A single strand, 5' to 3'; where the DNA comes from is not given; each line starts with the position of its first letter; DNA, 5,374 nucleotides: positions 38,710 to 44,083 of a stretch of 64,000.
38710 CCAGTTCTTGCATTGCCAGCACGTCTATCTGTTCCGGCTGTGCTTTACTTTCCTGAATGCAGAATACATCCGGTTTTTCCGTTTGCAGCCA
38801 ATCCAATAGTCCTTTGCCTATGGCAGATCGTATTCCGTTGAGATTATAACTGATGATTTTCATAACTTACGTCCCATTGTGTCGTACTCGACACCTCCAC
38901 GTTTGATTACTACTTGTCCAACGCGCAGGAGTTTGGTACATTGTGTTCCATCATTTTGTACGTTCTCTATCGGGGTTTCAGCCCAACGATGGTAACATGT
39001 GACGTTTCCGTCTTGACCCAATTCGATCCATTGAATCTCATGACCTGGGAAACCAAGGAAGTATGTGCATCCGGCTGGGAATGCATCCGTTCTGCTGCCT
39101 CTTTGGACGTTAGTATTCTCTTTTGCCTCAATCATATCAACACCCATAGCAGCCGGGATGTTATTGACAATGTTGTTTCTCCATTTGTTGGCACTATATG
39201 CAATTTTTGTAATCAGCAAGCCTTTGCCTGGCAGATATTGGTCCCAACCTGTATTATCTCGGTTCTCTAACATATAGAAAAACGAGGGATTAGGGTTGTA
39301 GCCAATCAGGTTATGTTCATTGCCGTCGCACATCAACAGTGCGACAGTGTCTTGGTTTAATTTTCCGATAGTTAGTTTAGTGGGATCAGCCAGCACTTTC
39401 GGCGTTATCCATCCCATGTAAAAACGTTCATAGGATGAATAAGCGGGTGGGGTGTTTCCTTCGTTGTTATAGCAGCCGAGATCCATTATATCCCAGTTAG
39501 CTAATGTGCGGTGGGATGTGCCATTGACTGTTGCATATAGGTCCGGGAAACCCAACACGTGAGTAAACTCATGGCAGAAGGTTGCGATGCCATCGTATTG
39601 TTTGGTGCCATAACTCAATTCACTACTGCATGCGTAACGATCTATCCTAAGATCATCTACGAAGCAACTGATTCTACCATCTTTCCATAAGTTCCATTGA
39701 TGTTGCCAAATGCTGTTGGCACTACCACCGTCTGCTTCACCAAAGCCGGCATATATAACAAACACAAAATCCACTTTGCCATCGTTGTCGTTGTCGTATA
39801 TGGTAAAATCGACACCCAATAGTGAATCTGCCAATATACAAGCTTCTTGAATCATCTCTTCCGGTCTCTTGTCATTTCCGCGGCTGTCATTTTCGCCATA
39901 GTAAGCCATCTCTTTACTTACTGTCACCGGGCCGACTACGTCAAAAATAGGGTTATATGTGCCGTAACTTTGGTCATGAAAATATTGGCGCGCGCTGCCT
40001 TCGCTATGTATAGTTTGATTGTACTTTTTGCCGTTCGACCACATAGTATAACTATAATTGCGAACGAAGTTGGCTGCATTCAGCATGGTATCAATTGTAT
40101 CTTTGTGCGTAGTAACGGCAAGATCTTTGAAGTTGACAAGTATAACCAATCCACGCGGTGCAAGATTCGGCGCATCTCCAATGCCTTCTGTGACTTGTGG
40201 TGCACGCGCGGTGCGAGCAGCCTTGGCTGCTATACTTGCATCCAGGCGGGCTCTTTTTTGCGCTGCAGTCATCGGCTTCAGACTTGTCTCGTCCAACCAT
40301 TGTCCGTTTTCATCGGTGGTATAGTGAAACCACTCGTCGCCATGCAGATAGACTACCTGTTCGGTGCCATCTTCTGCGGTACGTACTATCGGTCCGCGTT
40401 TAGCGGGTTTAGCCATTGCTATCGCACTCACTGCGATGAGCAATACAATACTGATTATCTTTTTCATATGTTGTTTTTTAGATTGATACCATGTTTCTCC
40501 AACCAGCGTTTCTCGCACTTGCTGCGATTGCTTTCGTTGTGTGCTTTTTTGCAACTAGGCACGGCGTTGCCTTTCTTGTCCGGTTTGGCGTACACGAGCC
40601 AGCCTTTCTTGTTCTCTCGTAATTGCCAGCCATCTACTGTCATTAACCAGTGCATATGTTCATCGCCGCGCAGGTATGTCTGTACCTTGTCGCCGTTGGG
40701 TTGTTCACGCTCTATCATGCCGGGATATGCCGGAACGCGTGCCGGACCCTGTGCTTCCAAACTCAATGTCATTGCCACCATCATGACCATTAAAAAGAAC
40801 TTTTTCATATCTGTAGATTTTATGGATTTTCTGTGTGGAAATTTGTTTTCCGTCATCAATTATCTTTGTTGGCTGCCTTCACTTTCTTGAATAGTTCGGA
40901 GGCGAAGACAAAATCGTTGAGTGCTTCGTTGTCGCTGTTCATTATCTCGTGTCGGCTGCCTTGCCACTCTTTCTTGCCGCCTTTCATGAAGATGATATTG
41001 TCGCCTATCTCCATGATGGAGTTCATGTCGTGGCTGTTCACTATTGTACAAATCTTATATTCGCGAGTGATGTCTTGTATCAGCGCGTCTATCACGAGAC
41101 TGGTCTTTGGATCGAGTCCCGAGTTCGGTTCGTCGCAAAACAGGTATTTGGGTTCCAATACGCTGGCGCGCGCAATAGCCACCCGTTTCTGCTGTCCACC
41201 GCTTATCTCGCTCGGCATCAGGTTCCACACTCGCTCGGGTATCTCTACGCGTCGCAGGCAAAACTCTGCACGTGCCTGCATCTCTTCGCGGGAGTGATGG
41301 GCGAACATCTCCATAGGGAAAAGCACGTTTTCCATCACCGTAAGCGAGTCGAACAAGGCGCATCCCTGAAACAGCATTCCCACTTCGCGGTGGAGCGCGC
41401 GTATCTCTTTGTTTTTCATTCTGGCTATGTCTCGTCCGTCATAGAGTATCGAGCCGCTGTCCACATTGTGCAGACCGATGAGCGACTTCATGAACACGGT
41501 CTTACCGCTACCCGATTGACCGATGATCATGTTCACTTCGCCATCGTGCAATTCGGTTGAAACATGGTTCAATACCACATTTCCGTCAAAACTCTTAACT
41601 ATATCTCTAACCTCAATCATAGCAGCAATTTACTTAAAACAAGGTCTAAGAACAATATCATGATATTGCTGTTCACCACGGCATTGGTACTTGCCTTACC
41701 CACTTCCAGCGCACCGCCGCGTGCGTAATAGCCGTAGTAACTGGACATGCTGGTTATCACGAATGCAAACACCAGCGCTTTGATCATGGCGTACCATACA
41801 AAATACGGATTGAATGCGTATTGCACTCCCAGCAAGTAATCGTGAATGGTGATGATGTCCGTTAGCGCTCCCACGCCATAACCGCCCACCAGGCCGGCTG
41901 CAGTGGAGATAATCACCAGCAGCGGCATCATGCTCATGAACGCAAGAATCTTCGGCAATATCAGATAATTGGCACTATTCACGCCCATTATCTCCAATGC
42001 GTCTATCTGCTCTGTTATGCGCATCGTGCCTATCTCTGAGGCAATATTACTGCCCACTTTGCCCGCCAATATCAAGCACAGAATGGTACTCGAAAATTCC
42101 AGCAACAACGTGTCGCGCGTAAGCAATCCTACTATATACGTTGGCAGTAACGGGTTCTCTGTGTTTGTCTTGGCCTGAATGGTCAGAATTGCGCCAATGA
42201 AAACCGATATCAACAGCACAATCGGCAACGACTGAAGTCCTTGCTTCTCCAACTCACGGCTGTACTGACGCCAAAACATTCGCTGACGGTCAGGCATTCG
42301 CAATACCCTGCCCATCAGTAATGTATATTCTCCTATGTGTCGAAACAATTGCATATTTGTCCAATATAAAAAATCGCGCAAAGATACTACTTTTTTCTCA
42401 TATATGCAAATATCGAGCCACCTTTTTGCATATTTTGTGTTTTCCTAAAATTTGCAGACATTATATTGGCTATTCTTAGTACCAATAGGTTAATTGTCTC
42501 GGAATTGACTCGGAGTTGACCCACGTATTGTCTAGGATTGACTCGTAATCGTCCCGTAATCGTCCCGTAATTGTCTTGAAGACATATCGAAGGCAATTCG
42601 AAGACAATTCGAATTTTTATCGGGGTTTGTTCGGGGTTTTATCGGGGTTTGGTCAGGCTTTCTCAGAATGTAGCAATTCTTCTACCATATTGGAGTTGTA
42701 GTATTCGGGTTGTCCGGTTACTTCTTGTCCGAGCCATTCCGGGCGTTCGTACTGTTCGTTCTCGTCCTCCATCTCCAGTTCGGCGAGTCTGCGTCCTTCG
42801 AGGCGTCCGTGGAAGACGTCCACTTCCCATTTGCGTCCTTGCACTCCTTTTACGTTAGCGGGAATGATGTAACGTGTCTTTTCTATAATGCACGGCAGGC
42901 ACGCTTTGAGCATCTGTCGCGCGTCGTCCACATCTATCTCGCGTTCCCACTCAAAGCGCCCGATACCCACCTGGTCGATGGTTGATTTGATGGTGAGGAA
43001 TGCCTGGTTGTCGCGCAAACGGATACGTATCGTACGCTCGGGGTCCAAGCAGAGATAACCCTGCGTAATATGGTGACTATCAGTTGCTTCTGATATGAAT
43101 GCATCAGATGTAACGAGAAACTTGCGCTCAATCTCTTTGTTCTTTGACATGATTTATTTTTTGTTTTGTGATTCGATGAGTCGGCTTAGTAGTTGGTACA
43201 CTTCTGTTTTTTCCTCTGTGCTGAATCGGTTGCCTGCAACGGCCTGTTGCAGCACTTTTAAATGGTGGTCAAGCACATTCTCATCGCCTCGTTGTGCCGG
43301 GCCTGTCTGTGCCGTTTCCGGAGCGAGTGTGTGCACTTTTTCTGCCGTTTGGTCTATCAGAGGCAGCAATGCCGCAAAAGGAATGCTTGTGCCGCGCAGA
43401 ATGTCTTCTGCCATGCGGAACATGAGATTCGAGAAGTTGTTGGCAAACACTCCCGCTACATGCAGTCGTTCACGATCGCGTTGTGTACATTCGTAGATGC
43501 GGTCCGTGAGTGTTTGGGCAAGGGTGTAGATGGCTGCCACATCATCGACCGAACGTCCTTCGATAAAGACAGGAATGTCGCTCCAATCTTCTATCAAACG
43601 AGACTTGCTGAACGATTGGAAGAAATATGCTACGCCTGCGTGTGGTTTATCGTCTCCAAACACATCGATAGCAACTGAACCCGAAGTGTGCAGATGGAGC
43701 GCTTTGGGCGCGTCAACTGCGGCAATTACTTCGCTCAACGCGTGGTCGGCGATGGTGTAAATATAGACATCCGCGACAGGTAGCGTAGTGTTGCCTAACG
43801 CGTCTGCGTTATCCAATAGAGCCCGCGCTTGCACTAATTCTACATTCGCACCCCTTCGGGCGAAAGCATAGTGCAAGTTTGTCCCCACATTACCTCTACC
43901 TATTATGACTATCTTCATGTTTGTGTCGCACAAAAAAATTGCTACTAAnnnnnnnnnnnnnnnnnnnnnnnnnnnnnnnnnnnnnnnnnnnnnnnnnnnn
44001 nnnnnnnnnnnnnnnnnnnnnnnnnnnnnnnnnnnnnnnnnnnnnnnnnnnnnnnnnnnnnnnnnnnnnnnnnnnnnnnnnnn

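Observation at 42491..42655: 165-bp intergenic array of fifteen different 11-mers held in perfect 11-bp register, with a CpG at the same unit position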

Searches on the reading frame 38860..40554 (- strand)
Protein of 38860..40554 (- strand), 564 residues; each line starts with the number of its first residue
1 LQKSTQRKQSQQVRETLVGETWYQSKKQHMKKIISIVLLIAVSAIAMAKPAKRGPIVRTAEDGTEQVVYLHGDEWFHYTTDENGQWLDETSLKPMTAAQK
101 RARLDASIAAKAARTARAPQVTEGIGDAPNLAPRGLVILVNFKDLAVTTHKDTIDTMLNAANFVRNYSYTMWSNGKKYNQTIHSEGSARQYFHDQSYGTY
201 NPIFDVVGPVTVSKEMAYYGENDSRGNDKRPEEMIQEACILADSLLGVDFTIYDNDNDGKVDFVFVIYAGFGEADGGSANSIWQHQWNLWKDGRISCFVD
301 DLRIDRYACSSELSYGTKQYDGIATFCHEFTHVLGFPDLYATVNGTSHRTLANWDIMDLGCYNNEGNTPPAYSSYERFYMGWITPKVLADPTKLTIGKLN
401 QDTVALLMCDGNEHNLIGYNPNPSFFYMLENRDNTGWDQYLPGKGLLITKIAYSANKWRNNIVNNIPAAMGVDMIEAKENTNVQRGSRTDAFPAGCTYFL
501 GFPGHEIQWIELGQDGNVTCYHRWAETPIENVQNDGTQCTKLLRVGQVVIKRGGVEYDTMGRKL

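Call 12: search_protein_families(library=pfam, proteins=[window:38860-40554:-])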
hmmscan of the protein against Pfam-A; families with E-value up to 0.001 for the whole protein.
window:38860-40554:- (564 aa): 1 family
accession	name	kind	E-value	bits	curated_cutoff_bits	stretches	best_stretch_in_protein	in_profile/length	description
PF05547.17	Peptidase_M6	-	2.5e-20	73.4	22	1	136-379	16-284/294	Immune inhibitor A peptidase M6, catalytic domain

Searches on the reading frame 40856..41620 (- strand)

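Call 12: search_protein_families(library=pfam, proteins=[window:40856-41620:-])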
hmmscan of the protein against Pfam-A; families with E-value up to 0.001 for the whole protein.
window:40856-41620:- (254 aa): 2 families
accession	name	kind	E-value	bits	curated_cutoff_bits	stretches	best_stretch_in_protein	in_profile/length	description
PF00005.33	ABC_tran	-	3.3e-32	112.4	25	1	17-166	1-136/137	ABC transporter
PF02463.25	SMC_N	-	0.00074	19.4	40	0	25-187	22-189/220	RecF/RecN/SMC N terminal domain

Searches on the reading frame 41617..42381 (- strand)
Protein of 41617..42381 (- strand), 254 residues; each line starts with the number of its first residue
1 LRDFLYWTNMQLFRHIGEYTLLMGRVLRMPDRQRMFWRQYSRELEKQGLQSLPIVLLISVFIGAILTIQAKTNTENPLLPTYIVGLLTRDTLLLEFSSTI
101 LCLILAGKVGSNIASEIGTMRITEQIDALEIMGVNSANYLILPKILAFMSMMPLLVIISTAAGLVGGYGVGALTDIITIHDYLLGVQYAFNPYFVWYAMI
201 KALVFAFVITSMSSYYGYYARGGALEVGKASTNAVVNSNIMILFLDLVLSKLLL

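Call 12: search_protein_families(library=pfam, proteins=[window:41617-42381:-])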
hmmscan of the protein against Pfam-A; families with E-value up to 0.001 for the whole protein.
window:41617-42381:- (254 aa): 1 family
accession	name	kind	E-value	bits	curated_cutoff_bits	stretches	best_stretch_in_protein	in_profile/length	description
PF02405.21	MlaE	-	1.4e-67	227.8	22.5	1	42-251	3-211/212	Permease MlaE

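Call 24: find_related_loci(query=window:41617-42318:-, collection=genome_contigs, flank=10000)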
Query window:41617-42318:- (233 aa) in genome_contigs; peptide patterns used: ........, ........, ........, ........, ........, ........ (x = any residue, [..] = any of these).
600 stretches matched a pattern (row limit reached: there are more); 588 encode a relative of the query (tblastn E <= 1e-3); the best 80 are kept; 80 distinct loci.
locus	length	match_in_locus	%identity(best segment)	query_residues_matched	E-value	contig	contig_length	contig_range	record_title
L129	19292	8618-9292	95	1-225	6e-143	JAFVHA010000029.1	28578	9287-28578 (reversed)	MAG: Paludibacteraceae bacterium isolate RGIG5163 Sheep_Abomasum-5__c910, whole genome shotgun sequence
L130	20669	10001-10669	93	1-223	8e-140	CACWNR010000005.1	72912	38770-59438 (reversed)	MAG: uncultured Bacteroidales bacterium isolate RUG10750 genome assembly, contig: RUG10750_asm_5, whole genome shotgun s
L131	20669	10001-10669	93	1-223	1e-138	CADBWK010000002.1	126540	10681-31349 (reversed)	MAG: uncultured Bacteroidales bacterium isolate RUG14367 genome assembly, contig: RUG14367_asm_2, whole genome shotgun s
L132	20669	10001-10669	91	1-223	8e-137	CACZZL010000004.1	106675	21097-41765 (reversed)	MAG: uncultured Bacteroidales bacterium isolate RUG13090 genome assembly, contig: RUG13090_asm_4, whole genome shotgun s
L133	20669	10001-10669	90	1-223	9e-130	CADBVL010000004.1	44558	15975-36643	MAG: uncultured Bacteroidales bacterium isolate RUG14329 genome assembly, contig: RUG14329_asm_4, whole genome shotgun s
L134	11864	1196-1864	91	1-223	1e-129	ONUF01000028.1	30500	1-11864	uncultured Bacteroidales bacterium isolate RUG644 genome assembly, contig: scaffold_564, whole genome shotgun sequence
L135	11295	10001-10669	91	1-223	1e-129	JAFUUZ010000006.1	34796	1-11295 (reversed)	MAG: Paludibacteraceae bacterium isolate RGIG4850 Roe_deer_Rumen-1__c1999, whole genome shotgun sequence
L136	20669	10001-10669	89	1-223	2e-128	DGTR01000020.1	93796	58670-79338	MAG TPA_asm: Bacteroidales bacterium UBA4331 UBA4331_contig_11, whole genome shotgun sequence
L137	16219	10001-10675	80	1-225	1e-125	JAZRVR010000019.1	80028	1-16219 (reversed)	MAG: Paludibacteraceae bacterium isolate T1900044953_TA20190006.MAGScoT_cleanbin_000017 SGB_3736_k141_1882884, whole gen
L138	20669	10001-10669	88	1-223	6e-125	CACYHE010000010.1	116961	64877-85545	MAG: uncultured Bacteroidales bacterium isolate RUG11936 genome assembly, contig: RUG11936_asm_10, whole genome shotgun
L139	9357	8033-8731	84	1-233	9e-125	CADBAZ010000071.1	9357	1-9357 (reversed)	MAG: uncultured Bacteroidales bacterium isolate RUG13802 genome assembly, contig: RUG13802_asm_71, whole genome shotgun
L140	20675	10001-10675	87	1-225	1e-124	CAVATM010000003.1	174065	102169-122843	bacterium isolate G02614-L1_cleanbin_000012 genome assembly, contig: Spades_G02614-L1_contig_27, whole genome shotgun se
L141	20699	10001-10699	83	1-233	3e-124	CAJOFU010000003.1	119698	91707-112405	Paludibacteraceae bacterium isolate Red_deer_3_mag_174 genome assembly, contig: scaffold_453, whole genome shotgun seque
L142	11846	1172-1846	87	1-225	5e-124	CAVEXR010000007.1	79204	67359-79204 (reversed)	Azospirillum sp. CAG:239 isolate H07615-L1_cleanbin_000002 genome assembly, contig: Spades_H07615-L1_contig_103, whole g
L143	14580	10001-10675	86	1-225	1e-122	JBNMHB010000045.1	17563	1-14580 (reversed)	MAG: Bacteroidales bacterium isolate CM_BacRF1569.133 k141_167251_length_17563_cov_23.0000, whole genome shotgun sequenc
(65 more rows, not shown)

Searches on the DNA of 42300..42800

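Call 77: search_rna_families(source=window, start=42300, end=42800, threshold=evalue, max_evalue=1)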
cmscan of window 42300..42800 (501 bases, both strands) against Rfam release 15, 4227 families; matches with E-value up to 1: 0.
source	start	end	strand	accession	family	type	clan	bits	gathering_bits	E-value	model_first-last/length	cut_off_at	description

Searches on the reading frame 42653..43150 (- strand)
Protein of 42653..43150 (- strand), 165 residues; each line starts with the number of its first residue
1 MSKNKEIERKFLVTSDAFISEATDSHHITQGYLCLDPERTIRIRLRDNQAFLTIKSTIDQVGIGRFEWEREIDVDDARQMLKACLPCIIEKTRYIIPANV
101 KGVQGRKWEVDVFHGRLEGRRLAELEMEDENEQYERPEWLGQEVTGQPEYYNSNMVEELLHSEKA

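Call 12: search_protein_families(library=pfam, proteins=[window:42653-43150:-])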
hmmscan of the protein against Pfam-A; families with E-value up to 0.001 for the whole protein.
window:42653-43150:- (165 aa): 1 family
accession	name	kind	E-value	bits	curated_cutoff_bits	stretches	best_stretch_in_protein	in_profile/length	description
PF01928.26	CYTH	-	3.9e-12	46.8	23.2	1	4-143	1-159/179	CYTH domain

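Call 13: find_encoding_contigs(protein=window:42653-43150:-, flank=10000, max_places=10)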
Protein window:42653-43150:- (165 aa): no gene with exactly this product is on record in the collection.

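Call 14: find_homologous_proteins(query=window:42653-43150:-, max_evalue=1e-20)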
Query window:42653-43150:- (165 aa): 7555 proteins with E <= 1e-20 among 8000 candidates; the best 120 are listed.
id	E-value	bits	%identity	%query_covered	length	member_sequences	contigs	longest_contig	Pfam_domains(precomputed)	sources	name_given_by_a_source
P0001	2.9e-106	370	100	100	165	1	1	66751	PF01928.27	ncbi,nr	ncbi:MAG: CYTH domain-containing protein [Paludibacteraceae bacterium]|nr:CYTH domain-containing pro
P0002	3.2e-66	240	72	94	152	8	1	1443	PF01928.27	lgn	-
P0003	3.1e-65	237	70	94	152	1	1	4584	PF01928.27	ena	-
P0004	1.8e-64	235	69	94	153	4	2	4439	PF01928.27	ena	-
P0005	1.8e-64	235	67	94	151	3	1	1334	PF01928.27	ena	-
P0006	7.6e-64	233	66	94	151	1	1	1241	PF01928.27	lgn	-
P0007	8.0e-64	233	68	92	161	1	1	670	PF01928.27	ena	-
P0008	9.8e-64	232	68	94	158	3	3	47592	PF01928.27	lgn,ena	-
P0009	2.8e-63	231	68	94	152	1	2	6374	PF01928.27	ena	-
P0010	3.1e-63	231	66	94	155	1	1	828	PF01928.27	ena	-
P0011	3.3e-63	230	67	94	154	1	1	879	PF01928.27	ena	-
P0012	8.2e-63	229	66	94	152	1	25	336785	PF01928.27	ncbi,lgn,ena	-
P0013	1.3e-62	229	67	94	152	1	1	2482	PF01928.27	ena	-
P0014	1.6e-62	228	64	92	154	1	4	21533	PF01928.27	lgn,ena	-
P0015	2.6e-62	228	67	94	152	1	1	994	PF01928.27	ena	-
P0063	1.8e-60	222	65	94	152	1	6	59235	PF01928.27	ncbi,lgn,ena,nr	ncbi:MAG: CYTH domain-containing protein [Paludibacteraceae bacterium]|nr:CYTH domain-containing pro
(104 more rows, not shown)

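Call 16: find_encoding_contigs(protein=P0001, flank=10000, max_places=5)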
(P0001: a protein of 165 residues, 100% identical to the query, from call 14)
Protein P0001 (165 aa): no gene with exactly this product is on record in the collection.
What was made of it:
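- Tried and rejected: These failed (calls 13, 16).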

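Call 17: find_encoding_contigs(protein=P0008, flank=10000, max_places=3)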
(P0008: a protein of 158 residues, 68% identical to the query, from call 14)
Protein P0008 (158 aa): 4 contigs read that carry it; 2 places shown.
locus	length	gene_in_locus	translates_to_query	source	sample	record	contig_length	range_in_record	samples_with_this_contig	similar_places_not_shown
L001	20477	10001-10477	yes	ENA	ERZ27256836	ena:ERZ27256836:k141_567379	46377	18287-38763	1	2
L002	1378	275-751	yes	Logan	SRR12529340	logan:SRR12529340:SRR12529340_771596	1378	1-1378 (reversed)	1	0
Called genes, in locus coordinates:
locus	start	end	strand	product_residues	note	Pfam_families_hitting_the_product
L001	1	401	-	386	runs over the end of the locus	PF00037:Fer4 (weak), PF12797:Fer4_2 (faint), PF12837:Fer4_6 (faint), PF13183:Fer4_8 (faint), PF13237:Fer4_10 (faint), PF12838:Fer4_7, PF13187:Fer4_9, PF04432:FrhB_FdhB_C, +2 more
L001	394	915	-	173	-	-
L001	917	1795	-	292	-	-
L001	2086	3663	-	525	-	PF00078:RVT_1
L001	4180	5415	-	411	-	PF17761:DUF1016_N, PF06250:YhcG_C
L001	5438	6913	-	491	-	-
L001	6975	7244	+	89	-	-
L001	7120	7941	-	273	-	PF16872:putAbiC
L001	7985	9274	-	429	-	PF00005:ABC_tran, PF14524:Wzt_C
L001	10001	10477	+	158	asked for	PF01928:CYTH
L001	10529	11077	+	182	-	PF21349:RUBY_RBDX, PF02915:Rubrerythrin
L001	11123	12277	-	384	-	PF02568:ThiI (weak), PF03054:tRNA_Me_trans, PF20259:tRNA_Me_trans_M, PF20258:tRNA_Me_trans_C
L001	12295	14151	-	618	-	PF00664:ABC_membrane, PF00005:ABC_tran, PF02463:SMC_N (faint)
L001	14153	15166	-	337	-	PF02606:LpxK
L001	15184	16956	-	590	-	PF01343:Peptidase_S49, PF00574:CLP_protease (weak), PF01972:SDH_protease (weak), PF25145:NfeD1b_N, PF01343:Peptidase_S49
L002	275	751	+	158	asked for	PF01928:CYTH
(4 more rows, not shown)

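Call 18: find_encoding_contigs(protein=P0012, flank=10000, max_places=3)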
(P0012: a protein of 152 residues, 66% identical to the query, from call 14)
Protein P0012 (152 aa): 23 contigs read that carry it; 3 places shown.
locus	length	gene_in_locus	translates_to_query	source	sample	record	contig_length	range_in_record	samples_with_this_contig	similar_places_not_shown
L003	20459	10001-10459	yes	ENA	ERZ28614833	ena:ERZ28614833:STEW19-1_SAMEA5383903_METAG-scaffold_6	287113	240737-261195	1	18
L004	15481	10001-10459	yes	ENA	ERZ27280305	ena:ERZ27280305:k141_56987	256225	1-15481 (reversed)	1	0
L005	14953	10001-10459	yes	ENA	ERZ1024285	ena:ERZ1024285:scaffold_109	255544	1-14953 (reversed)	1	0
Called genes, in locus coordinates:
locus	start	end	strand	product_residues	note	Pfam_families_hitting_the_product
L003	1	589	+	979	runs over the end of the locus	PF00535:Glycos_transf_2, PF10111:Glyco_tranf_2_2, PF22842:Pel9A-like_beta_helix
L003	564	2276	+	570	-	-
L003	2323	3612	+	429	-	PF00464:SHMT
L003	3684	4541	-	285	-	PF00165:HTH_AraC (faint), PF12833:HTH_18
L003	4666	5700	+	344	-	PF16125:DUF4837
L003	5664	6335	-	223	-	PF04973:NMN_transporter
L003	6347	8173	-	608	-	PF13205:Big_5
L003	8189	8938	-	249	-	PF00756:Esterase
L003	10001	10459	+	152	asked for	PF01928:CYTH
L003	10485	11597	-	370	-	PF21016:RlmN_N, PF04055:Radical_SAM (weak)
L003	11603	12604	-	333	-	PF05552:MS_channel_1st_1 (weak), PF00924:MS_channel_2nd, PF21082:MS_channel_3rd (weak)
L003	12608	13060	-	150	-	PF14126:DUF4293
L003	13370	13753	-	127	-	-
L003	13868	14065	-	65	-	-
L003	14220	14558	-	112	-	-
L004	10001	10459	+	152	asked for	PF01928:CYTH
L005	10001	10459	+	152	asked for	PF01928:CYTH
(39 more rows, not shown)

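Call 19: find_encoding_contigs(protein=P0063, flank=10000, max_places=3)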
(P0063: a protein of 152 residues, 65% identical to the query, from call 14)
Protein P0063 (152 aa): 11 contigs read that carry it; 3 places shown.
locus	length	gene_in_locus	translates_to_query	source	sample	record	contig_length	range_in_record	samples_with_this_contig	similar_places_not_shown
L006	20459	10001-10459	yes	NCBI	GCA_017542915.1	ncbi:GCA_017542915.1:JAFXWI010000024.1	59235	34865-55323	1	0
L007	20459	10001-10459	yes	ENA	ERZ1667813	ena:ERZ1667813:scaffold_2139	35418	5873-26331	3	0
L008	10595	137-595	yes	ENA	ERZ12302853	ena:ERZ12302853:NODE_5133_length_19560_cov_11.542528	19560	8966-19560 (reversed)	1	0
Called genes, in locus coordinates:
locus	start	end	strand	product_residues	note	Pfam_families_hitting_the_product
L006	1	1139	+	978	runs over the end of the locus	PF00535:Glycos_transf_2, PF10111:Glyco_tranf_2_2, PF22842:Pel9A-like_beta_helix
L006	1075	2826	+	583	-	-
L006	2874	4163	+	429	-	PF00464:SHMT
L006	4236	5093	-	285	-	PF00165:HTH_AraC (faint), PF12833:HTH_18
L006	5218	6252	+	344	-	PF16125:DUF4837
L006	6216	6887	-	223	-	PF04973:NMN_transporter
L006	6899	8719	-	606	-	PF13205:Big_5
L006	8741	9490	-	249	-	PF00756:Esterase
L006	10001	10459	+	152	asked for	PF01928:CYTH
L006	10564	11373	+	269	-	PF13174:TPR_6 (faint), PF13525:YfiO, PF13428:TPR_14 (faint)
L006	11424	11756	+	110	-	PF01192:RNA_pol_Rpb6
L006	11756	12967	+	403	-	PF02441:Flavoprotein, PF04127:DFP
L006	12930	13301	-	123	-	PF11680:DUF3276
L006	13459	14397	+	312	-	PF01029:NusB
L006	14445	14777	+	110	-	PF02699:YajC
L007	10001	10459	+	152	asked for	PF01928:CYTH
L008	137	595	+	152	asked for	PF01928:CYTH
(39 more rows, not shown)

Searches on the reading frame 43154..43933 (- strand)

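Call 12: search_protein_families(library=pfam, proteins=[window:43154-43933:-])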
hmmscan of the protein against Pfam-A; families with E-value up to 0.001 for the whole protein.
window:43154-43933:- (259 aa): 1 family
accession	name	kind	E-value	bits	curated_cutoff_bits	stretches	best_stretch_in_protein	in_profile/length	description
PF10728.14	DUF2520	-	6.7e-32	110.3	25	1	120-251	1-123/125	Domain of unknown function (DUF2520)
